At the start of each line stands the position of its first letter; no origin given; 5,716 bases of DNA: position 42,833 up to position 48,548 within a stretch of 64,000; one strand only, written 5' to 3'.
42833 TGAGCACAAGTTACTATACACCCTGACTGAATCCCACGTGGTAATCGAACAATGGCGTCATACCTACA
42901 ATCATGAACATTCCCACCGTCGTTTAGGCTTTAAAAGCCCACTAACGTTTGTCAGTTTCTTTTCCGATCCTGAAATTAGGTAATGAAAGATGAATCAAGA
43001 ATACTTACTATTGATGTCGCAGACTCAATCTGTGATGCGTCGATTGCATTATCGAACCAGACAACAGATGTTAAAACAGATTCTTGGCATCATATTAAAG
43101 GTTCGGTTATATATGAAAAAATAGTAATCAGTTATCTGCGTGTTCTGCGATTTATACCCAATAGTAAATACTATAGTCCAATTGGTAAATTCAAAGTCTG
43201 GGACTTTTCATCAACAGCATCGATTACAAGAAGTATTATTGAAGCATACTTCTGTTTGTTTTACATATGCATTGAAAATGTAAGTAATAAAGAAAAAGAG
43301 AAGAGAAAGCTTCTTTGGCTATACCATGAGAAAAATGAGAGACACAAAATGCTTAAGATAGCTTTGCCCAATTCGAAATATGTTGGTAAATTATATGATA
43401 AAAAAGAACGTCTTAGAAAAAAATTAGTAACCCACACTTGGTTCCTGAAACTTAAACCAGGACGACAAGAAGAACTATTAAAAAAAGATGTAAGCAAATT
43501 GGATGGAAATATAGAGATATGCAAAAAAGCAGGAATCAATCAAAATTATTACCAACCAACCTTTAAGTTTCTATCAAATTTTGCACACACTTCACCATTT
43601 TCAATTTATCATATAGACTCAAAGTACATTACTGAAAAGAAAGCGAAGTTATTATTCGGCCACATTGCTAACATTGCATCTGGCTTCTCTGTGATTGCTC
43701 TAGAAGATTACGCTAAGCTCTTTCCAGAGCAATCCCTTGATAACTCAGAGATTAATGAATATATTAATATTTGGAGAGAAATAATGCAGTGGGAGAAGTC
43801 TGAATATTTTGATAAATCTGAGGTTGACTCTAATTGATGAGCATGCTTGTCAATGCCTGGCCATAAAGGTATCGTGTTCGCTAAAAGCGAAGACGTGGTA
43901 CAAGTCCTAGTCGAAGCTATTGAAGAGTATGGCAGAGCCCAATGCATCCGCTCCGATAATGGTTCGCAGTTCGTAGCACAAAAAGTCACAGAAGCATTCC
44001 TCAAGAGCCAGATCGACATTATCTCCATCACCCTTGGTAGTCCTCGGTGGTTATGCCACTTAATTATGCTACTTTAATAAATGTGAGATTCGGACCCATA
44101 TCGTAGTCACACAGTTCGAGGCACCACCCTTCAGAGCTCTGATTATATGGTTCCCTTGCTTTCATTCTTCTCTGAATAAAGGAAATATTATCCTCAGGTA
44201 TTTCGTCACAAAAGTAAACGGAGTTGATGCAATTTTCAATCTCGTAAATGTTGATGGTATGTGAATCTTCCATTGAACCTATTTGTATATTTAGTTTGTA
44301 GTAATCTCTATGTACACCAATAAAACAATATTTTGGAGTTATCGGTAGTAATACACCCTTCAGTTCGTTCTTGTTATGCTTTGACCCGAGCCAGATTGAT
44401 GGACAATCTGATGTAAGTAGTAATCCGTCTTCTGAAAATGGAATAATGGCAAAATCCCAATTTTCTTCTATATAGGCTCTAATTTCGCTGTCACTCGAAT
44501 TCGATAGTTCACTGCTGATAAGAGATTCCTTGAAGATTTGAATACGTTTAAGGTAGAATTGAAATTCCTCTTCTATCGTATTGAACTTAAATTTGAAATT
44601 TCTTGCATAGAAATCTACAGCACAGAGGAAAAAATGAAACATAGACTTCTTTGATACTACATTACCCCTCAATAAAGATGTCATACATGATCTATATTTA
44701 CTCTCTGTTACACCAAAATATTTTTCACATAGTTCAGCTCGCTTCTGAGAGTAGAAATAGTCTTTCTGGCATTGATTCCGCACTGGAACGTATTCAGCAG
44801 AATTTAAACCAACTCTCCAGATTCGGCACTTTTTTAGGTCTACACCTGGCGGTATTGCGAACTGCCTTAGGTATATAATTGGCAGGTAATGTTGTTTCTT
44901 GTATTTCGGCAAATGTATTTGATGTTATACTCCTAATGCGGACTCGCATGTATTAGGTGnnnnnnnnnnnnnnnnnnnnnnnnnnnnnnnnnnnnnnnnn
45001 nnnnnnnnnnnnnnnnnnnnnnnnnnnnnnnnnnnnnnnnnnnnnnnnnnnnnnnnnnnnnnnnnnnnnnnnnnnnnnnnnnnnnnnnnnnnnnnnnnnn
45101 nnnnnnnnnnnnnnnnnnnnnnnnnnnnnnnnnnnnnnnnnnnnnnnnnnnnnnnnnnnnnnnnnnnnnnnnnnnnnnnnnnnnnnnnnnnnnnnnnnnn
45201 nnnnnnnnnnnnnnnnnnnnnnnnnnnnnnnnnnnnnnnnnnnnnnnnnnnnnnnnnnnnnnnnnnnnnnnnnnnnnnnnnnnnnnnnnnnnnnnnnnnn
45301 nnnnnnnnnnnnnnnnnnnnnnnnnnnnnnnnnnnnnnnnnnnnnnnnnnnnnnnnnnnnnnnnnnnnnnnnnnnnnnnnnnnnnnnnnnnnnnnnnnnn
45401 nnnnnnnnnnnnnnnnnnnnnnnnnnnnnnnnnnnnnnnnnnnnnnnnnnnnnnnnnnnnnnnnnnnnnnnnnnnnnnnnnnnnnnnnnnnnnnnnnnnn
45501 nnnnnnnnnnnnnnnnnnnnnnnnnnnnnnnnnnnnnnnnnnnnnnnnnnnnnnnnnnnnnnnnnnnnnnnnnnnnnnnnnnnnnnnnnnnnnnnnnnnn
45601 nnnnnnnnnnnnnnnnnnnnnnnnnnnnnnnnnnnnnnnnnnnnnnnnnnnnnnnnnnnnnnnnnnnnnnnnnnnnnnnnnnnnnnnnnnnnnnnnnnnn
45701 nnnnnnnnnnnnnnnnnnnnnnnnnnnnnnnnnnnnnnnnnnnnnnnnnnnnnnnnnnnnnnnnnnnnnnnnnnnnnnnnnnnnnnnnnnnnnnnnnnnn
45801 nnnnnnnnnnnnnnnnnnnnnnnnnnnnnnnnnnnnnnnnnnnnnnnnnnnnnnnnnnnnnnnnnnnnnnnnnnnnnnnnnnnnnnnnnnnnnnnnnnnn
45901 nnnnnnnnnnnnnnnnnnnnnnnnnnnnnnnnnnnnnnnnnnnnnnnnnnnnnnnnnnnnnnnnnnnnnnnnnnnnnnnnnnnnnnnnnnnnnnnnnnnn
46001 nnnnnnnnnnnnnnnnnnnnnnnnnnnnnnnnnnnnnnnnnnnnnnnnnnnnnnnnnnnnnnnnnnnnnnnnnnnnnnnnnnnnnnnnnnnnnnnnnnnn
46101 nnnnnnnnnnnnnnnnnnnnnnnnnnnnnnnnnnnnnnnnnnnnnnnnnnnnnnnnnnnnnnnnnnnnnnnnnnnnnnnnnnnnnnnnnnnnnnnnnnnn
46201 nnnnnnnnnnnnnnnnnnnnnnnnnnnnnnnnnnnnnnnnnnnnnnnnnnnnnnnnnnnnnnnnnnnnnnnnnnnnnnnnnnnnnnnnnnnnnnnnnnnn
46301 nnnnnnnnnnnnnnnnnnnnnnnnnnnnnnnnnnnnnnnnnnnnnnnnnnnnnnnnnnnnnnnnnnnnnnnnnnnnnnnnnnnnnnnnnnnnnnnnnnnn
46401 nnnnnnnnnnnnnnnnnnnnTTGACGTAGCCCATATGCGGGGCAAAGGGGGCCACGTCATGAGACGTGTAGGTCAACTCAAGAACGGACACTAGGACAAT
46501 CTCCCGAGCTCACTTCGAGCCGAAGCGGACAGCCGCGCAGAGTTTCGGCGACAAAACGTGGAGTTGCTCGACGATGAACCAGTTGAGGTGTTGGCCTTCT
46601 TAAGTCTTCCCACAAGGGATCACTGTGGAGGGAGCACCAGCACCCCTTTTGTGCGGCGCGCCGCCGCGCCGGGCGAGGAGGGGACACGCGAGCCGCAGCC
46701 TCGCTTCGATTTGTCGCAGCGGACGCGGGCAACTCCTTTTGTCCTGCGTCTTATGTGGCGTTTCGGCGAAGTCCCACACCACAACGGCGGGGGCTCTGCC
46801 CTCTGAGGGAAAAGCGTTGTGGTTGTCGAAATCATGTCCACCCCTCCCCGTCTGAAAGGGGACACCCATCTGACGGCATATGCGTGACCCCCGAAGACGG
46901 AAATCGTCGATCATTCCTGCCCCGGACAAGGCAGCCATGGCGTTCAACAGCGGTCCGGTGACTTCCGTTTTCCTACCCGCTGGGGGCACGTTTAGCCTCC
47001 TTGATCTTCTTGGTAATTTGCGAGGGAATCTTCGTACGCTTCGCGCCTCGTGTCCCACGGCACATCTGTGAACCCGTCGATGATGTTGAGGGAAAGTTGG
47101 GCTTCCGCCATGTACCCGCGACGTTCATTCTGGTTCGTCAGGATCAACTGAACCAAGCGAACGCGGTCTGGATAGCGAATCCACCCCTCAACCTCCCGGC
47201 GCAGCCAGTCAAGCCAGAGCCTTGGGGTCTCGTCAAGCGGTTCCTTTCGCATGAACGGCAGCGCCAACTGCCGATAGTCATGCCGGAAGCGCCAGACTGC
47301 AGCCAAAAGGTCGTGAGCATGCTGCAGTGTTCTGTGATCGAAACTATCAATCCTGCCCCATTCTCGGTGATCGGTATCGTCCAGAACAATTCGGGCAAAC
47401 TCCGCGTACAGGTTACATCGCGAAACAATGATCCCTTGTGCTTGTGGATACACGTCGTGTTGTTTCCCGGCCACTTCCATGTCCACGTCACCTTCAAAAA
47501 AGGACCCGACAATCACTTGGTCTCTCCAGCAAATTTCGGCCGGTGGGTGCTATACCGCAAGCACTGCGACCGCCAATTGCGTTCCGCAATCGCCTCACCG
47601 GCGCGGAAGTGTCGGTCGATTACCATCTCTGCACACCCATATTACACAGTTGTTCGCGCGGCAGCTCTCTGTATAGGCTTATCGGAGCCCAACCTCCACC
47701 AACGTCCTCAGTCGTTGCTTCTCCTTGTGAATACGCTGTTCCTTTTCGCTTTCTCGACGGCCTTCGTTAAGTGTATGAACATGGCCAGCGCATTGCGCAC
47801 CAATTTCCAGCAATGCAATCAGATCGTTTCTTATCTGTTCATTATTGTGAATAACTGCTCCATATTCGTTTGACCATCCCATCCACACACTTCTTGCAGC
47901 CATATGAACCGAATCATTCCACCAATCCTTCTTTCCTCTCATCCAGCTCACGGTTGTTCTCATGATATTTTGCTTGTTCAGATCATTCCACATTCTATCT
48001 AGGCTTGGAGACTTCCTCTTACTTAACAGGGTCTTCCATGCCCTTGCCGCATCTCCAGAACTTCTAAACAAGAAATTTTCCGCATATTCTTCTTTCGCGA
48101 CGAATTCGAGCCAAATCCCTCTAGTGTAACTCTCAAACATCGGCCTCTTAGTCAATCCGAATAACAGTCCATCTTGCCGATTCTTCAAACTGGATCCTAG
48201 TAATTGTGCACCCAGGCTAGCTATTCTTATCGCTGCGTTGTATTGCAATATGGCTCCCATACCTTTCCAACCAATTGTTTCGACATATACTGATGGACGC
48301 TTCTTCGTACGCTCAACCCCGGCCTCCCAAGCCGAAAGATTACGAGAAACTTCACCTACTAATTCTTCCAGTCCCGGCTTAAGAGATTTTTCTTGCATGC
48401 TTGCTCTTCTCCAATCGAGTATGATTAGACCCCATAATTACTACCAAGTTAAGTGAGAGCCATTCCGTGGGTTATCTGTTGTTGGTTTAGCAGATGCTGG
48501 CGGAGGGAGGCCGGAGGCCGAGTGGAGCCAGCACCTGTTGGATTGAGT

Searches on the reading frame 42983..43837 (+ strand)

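Call 17: search_protein_families(library=pfam, proteins=[window:42983-43837:+])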
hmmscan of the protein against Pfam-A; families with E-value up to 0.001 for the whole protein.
window:42983-43837:+ (284 aa): 1 family
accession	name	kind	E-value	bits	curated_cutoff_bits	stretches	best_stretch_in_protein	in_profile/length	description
PF18928.5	DUF5677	-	9.2e-11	42.5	27.1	1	73-210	25-157/166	Family of unknown function (DUF5677)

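Call 67: search_protein_families(library=ncbifam, proteins=[window:42983-43837:+], max_evalue=0.01)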
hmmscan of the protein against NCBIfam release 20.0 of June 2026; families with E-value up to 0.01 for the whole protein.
window:42983-43837:+ (284 aa): 0 families

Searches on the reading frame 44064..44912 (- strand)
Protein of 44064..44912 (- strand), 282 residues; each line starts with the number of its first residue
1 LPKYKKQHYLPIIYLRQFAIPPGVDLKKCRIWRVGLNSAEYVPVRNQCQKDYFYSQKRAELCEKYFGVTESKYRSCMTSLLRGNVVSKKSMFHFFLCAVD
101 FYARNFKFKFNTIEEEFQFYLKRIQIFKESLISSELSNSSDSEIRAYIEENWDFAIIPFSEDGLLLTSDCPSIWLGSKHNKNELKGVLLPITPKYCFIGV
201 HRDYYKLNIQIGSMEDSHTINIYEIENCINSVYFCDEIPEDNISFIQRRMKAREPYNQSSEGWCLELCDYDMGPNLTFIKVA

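Call 17: search_protein_families(library=pfam, proteins=[window:44064-44912:-])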
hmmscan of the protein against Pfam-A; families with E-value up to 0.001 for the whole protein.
window:44064-44912:- (282 aa): 1 family
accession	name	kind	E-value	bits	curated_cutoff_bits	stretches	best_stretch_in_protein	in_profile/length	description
PF14022.11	DUF4238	-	2.4e-21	76.8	27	1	6-236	1-279/281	Protein of unknown function (DUF4238)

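Call 67: search_protein_families(library=ncbifam, proteins=[window:44064-44912:-], max_evalue=0.01)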
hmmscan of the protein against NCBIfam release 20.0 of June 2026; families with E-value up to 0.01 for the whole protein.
window:44064-44912:- (282 aa): 0 families

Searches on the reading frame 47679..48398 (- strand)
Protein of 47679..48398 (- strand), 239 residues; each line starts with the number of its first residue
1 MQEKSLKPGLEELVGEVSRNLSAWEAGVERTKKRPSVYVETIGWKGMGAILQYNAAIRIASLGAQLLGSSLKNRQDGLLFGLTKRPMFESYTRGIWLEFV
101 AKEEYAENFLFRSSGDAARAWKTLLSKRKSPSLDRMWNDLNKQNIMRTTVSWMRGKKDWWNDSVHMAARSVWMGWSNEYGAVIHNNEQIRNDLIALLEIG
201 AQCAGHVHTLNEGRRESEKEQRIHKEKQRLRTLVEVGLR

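Call 17: search_protein_families(library=pfam, proteins=[window:47679-48398:-])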
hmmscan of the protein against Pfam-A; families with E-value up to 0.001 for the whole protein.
window:47679-48398:- (239 aa): 1 family
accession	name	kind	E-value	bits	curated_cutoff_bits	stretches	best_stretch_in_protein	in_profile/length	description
PF22491.1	DUF6988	-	2e-05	25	27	1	85-144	28-81/167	Family of unknown function (DUF6988)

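Call 67: search_protein_families(library=ncbifam, proteins=[window:47679-48398:-], max_evalue=0.01)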
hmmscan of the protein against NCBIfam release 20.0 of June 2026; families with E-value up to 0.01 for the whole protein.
window:47679-48398:- (239 aa): 0 families
